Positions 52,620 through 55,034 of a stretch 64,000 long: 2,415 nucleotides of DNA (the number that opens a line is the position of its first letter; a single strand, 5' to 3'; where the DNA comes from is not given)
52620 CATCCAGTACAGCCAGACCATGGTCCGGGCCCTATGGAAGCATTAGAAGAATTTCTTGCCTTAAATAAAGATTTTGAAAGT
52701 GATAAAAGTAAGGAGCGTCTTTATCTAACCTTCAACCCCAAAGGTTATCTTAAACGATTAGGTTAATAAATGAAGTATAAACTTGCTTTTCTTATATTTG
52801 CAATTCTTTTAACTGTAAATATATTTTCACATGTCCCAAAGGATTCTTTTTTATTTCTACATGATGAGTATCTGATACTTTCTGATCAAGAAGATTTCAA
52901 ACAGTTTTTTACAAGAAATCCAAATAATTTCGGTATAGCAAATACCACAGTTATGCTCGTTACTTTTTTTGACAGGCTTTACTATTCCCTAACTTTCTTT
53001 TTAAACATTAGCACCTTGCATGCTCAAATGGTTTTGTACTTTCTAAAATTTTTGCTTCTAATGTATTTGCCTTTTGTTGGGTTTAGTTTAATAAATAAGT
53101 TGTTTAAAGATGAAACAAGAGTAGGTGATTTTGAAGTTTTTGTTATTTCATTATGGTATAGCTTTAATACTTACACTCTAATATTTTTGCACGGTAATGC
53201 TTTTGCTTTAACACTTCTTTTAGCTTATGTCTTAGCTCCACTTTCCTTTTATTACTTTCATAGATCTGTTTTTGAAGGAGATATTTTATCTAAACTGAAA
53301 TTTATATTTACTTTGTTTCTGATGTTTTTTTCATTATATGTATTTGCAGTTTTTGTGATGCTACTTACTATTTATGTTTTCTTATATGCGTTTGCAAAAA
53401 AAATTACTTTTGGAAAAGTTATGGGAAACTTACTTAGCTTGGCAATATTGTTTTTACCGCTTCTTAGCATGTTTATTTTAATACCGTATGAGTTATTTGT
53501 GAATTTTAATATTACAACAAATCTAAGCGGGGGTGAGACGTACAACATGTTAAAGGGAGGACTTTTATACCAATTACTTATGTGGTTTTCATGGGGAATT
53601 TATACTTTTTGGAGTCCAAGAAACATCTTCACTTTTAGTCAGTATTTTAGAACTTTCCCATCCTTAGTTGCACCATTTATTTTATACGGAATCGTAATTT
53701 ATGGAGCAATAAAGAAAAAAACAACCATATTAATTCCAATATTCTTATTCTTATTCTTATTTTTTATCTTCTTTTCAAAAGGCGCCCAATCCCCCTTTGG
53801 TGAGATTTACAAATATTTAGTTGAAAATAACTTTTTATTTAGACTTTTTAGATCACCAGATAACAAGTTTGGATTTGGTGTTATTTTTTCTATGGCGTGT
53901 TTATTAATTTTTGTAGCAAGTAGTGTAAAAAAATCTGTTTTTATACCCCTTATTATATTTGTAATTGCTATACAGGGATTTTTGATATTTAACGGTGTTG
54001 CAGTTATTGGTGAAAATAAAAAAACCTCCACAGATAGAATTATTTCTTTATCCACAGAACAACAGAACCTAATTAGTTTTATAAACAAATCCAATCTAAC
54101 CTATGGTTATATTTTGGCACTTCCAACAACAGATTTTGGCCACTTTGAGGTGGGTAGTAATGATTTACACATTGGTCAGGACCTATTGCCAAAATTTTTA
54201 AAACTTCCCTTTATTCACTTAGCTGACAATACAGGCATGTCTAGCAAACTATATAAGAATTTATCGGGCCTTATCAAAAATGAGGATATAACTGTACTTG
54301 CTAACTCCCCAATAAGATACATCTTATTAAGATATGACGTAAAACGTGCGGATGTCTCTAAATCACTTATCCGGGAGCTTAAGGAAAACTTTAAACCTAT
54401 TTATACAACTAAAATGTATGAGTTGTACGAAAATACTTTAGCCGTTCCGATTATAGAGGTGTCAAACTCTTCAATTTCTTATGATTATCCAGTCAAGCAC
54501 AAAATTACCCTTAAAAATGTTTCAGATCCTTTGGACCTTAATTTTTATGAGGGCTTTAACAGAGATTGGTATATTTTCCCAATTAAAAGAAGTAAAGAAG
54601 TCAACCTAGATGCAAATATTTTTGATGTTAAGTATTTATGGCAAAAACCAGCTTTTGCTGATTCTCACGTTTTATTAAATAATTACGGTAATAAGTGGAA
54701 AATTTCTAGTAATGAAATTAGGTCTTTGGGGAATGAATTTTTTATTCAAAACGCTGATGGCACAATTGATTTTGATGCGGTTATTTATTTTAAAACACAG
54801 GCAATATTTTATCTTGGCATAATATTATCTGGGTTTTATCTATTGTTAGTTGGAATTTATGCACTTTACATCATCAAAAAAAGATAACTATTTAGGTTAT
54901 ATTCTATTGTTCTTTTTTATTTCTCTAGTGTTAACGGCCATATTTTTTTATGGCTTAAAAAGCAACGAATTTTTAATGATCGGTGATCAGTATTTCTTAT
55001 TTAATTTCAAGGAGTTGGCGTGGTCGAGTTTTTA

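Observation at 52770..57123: Tandem paralogous 700-760-aa polytopic membrane proteins of an unrecognised family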

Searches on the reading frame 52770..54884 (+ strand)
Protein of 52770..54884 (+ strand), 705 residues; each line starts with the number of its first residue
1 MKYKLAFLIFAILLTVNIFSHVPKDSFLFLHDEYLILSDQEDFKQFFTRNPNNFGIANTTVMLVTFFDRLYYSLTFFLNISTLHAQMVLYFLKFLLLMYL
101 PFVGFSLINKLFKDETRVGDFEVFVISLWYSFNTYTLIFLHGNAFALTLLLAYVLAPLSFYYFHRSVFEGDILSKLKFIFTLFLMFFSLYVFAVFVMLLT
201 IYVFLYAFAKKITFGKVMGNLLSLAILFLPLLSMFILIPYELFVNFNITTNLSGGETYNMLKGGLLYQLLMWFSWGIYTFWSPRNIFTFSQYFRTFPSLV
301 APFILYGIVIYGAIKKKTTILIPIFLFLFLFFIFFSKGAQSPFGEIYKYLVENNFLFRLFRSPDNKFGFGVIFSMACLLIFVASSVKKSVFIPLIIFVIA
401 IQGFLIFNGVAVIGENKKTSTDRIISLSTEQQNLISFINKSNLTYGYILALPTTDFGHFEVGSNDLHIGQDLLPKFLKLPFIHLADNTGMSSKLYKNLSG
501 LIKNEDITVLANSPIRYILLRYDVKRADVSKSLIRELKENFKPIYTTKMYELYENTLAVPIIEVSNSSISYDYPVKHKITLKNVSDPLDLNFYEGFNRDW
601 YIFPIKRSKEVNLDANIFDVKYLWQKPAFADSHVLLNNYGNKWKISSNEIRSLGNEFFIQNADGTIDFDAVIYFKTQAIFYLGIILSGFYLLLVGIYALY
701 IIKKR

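Call 4: search_protein_families(library=pfam, proteins=[window:52770-54884:+], max_evalue=1)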
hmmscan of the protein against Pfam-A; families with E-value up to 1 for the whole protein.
window:52770-54884:+ (705 aa): 0 families

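Call 5: search_protein_families(library=ncbifam, proteins=[window:52770-54884:+], max_evalue=1)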
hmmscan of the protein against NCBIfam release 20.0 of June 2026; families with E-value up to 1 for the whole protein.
window:52770-54884:+ (705 aa): 0 families

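Call 7: find_homologous_proteins(query=window:52770-54884:+)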
Query window:52770-54884:+ (705 aa): 55 proteins with E <= 0.001 among 8000 candidates.
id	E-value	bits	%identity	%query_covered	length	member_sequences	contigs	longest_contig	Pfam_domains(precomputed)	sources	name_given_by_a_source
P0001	0.0e+0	1536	100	100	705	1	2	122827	-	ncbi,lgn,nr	ncbi:hypothetical protein HYV31_04070 [candidate division WWE3 bacterium]|nr:hypothetical protein [c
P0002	2.1e-191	656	45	97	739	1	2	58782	-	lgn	-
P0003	9.2e-189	648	44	96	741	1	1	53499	-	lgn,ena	-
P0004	2.7e-185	636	43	97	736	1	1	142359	-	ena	-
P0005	9.6e-184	631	43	98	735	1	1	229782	-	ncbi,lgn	-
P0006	1.1e-183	631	44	98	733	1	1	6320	-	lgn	-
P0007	5.3e-181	622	43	97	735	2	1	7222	-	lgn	-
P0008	1.5e-179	617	44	98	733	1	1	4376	-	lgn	-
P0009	4.6e-179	616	43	97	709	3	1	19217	-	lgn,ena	-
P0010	6.9e-178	612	42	99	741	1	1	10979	-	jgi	-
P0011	1.1e-177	611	44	97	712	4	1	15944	-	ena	-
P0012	1.8e-174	600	44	99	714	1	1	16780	-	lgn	-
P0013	1.9e-173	597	42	99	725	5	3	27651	-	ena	-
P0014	8.1e-168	578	42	96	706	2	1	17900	-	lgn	-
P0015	3.8e-164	566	40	100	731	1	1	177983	-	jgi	jgi:hypothetical protein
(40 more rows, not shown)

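Call 9: search_solved_structures(query=A1, max_evalue=10, show_alignments=2)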
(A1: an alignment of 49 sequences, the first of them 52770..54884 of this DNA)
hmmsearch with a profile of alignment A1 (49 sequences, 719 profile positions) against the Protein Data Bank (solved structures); distinct sequences matched with E-value up to 10: 1.
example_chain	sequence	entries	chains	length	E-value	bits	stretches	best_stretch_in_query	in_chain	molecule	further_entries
2wzf_A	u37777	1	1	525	1.4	10.1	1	475-547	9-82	GLUCOSYLTRANSFERASE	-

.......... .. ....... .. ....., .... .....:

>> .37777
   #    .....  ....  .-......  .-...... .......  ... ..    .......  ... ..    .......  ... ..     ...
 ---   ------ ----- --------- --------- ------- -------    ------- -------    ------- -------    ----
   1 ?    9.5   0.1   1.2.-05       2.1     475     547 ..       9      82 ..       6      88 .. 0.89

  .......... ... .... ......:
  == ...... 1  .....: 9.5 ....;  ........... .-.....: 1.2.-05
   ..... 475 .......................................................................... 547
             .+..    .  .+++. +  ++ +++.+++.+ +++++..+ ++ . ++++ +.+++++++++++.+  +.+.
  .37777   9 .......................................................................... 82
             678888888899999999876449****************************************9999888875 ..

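Call 23: search_protein_representatives(alignment_id=A1)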
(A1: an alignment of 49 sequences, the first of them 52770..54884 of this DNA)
Query: 49 sequences, 719 profile positions. Proteins with E-value up to 0.001 (for the whole library): 5356; up to 1e-10: 2845; up to 1e-30: 418. The best 150 are listed.
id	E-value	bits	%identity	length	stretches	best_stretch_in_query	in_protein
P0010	1.7e-287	971.8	-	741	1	4-715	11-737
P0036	1.3e-283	959.0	-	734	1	5-712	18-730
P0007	3.6e-282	954.2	-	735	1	1-716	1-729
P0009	2.6e-280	948.1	-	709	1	10-716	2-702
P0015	3.2e-273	924.6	-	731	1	8-717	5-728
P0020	1.0e-271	919.7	-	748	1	5-714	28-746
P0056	1.4e-261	886.1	-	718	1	12-716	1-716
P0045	2.7e-244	829.0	-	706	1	5-715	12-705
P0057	3.9e-243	825.2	-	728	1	6-709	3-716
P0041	4.2e-242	821.8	-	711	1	5-711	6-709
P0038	5.3e-236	801.6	-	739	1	7-716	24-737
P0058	1.6e-235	800.0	-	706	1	1-714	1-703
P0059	1.3e-234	797.0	-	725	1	1-715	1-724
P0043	4.2e-233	792.0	-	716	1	3-711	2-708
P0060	4.0e-231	785.5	-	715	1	26-713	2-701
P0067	4.6e-213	725.8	-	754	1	5-712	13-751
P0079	2.6e-190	650.6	-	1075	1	5-712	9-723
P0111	6.4e-115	401.3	-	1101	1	7-716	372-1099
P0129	3.2e-85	303.2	-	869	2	7-613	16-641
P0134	4.2e-79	282.9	-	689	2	4-606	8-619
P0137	2.4e-74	267.2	-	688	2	6-622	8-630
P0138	1.8e-73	264.3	-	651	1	7-608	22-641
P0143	5.3e-66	239.6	-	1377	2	6-549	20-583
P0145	7.0e-64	232.6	-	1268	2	7-544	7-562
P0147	4.3e-63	230.0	-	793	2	8-546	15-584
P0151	6.4e-61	222.8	-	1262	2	6-530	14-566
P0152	1.7e-58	214.8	-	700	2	1-604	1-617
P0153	2.4e-58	214.3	-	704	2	11-604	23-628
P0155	4.6e-58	213.4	-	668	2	7-602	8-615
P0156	1.4e-57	211.8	-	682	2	9-605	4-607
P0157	2.7e-57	210.8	-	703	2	51-569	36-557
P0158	3.8e-57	210.3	-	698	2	6-604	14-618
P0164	2.4e-52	194.5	-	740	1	15-716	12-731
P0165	2.6e-52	194.4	-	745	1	49-714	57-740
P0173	2.8e-49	184.3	-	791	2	3-530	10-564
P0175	7.1e-49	183.0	-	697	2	5-609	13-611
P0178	1.2e-48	182.3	-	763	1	5-714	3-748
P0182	3.2e-48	180.8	-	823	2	9-629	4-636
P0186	2.6e-47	177.8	-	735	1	9-715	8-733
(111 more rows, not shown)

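Call 25: predict_structure(alignment_id=A1)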
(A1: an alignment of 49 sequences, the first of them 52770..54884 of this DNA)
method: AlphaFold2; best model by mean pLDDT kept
length: 705 residues; sequences in the alignment: 49
mean_pLDDT: 90.0   pTM: 0.90
mean pLDDT of the five models: 90.0, 89.6, 89.4, 86.8, 85.8
residues with pLDDT >= 90: 466; 70-90: 211; 50-70: 19; < 50: 9
segments of 3 or more residues with pLDDT < 50: 252-254, 610-615
pLDDT, mean of each block of 10 residues (from residue 1): 91 96 88 79 84 89 91 92 94 98 97 88 98 95 89 98 97 96 94 96 96 95 96 87 68 57 83 88 86 95 97 88 96 89 83 82 90 98 95 98 96 89 89 93 91 88 81 90 83 86 86 93 88 92 94 95 92 90 92 92 81 59 91 92 94 91 92 93 94 96 93
secondary structure, 60 per line:
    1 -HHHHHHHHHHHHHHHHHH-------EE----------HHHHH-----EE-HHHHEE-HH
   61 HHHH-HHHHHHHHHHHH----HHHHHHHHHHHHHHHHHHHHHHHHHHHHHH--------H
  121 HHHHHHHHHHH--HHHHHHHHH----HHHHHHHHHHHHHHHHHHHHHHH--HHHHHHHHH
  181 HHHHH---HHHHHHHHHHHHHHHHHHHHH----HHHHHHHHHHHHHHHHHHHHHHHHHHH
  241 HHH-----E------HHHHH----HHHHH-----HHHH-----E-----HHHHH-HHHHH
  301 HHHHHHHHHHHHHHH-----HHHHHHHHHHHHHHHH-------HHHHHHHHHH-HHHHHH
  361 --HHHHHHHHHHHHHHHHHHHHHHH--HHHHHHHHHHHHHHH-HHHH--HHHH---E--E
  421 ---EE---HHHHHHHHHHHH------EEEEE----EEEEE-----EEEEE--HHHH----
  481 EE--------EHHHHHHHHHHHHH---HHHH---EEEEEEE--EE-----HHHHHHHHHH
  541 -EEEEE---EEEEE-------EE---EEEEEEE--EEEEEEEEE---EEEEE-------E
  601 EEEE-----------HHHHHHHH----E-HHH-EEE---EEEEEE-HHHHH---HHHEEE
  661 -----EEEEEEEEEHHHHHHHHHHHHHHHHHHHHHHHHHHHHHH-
elements in order (helices of 4 or more, strands of 3 or more residues): H2-19 H39-43 H52-55 H59-64 H66-77 H82-111 H120-131 H134-142 H147-169 H172-185 H189-209 H214-243 H256-260 H265-269 H275-278 H290-294 H296-315 H321-336 H344-353 H355-360 H363-385 H388-402 H404-407 H410-413 H429-440 E447-451 E456-460 E466-470 H473-476 H492-504 H508-511 E515-521 H531-540 E542-546 E550-554 E567-573 E576-584 E588-592 E600-604 H616-623 E634-636 E640-645 H647-651 E658-660 E666-674 H675-704

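Call 27: search_protein_families(library=pfam, proteins=[P0143, P0145, P0151, P0147, P0173, P0182, P0129, P0079, P0111], max_evalue=0.01)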
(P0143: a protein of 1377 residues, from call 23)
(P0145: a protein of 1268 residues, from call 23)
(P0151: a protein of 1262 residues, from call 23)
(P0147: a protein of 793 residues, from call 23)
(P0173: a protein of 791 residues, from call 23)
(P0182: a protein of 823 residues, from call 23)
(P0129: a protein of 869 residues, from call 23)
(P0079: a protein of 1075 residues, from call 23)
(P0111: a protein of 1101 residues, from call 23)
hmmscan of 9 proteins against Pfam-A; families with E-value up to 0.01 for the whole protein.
P0143 (1377 aa): 0 families

P0145 (1268 aa): 1 family
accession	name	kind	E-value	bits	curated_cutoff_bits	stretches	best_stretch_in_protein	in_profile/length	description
PF11847.13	GT-C_AftD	-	0.0085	14.5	26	1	446-493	408-455/661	Alpha-(1->3)-arabinofuranosyltransferase, N-terminal GT-C domain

P0151 (1262 aa): 0 families

P0147 (793 aa): 0 families

P0173 (791 aa): 0 families

P0182 (823 aa): 0 families

P0129 (869 aa): 0 families

P0079 (1075 aa): 0 families

P0111 (1101 aa): 2 families
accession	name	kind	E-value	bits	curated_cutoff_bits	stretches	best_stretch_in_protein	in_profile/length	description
PF00535.33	Glycos_transf_2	-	6e-18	65.8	23.3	1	8-137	1-126/168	Glycosyl transferase family 2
PF13641.12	Glyco_tranf_2_3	-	0.00095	19.7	27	1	7-208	3-192/230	Glycosyltransferase like family 2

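Call 30: search_solved_structures(query=A2, max_evalue=10, show_alignments=3)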
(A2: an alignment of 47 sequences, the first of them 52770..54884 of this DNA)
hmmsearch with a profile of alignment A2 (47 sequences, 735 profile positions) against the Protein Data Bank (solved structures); distinct sequences matched with E-value up to 10: 6.
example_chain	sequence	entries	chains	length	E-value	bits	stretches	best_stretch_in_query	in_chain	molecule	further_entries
6w98_A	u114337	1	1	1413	4.6e-09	38.1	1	41-287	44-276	F5/8 type C domain-containing protein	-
6wbx_A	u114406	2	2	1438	4.8e-09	38.1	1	41-287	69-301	DUF3367 domain-containing protein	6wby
2ksd_A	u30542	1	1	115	0.38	11.9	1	182-272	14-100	Aerobic respiration control sensor protein arcB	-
9lli_O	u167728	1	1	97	1.3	10.1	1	188-248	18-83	De novo designed GPCR exoframe modulator targeting TM1/2/4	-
9llg_M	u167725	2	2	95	2.2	9.4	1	189-250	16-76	De novo designed negative allosteric GPCR exoframe modulator targeting TM5/6/7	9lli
8dhi_A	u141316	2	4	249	9.8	7.3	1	509-556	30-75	TYR_PHOSPHATASE_2 domain-containing protein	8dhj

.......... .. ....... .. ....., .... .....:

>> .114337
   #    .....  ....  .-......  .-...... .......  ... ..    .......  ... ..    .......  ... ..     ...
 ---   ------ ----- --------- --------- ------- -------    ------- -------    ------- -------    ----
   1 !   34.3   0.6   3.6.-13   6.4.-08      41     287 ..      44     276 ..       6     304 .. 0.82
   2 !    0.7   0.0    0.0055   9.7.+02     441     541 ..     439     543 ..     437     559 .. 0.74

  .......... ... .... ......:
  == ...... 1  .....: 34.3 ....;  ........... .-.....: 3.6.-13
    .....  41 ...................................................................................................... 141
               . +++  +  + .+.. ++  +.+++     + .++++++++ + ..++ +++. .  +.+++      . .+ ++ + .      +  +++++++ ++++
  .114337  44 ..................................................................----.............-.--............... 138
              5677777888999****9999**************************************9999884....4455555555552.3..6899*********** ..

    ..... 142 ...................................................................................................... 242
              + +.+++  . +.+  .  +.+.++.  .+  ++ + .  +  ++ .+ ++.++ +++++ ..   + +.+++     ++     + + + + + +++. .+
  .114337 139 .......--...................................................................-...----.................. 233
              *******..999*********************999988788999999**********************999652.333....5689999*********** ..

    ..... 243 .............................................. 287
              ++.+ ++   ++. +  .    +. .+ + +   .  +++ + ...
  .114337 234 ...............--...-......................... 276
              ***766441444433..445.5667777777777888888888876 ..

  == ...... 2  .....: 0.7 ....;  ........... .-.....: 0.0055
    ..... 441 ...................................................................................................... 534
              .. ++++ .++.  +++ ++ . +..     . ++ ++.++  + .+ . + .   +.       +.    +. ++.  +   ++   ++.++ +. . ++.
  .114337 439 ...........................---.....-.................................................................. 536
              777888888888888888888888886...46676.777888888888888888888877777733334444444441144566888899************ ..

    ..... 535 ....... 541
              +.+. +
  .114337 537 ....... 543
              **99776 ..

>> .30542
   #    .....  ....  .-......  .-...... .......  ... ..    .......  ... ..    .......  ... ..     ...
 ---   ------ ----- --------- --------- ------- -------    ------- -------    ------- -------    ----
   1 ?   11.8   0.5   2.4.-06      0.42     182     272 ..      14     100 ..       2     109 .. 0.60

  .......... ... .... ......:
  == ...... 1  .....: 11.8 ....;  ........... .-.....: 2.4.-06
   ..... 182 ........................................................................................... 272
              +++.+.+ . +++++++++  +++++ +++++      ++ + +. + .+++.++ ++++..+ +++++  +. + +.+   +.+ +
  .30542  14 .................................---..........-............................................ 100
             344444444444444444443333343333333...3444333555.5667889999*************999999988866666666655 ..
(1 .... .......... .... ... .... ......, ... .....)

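Call 39: search_protein_families(library=pfam, alignment_id=A2, max_evalue=10)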
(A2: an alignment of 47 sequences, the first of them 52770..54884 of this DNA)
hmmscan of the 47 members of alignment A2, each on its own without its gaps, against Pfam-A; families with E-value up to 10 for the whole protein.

A. member 1, window:52770-54884:+ (705 aa): 0 families

B. families by the number of members that match (of 47 scanned): 29 families (the first 25 are shown)
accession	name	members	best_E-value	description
PF11847.13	GT-C_AftD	11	3.2e-31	Alpha-(1->3)-arabinofuranosyltransferase, N-terminal GT-C domain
PF20176.3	DUF6541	2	0.017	Family of unknown function (DUF6541)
PF13567.11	DUF4131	2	0.15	Domain of unknown function (DUF4131)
PF20694.2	TRADD-like_N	1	0.0051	TRADD-like N-terminal domain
PF08360.16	TetR_C_5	1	0.0089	QacR-like protein, C-terminal region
PF18106.7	Rol_Rep_N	1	0.012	Rolling Circle replication initiation protein N-terminal domain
PF01476.26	LysM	1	0.017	LysM domain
PF09446.15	VMA21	1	0.019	VMA21-like domain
PF11992.13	TgpA_N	1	0.025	TgpA N-terminal domain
PF24044.1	DUF7353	1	0.032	Domain of unknown function (DUF7353)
PF04516.20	CP2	1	0.039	CP2 transcription factor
PF10075.15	CSN8_PSD8_EIF3K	1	0.045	CSN8/PSMD8/EIF3K family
PF04835.17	Pox_A9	1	0.056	A9 protein conserved region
PF25667.1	ASFV_P17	1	0.057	African swine fever virus minor capsid protein p17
PF16083.10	Phage_holin_3_3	1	0.072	LydA holin phage, holin superfamily III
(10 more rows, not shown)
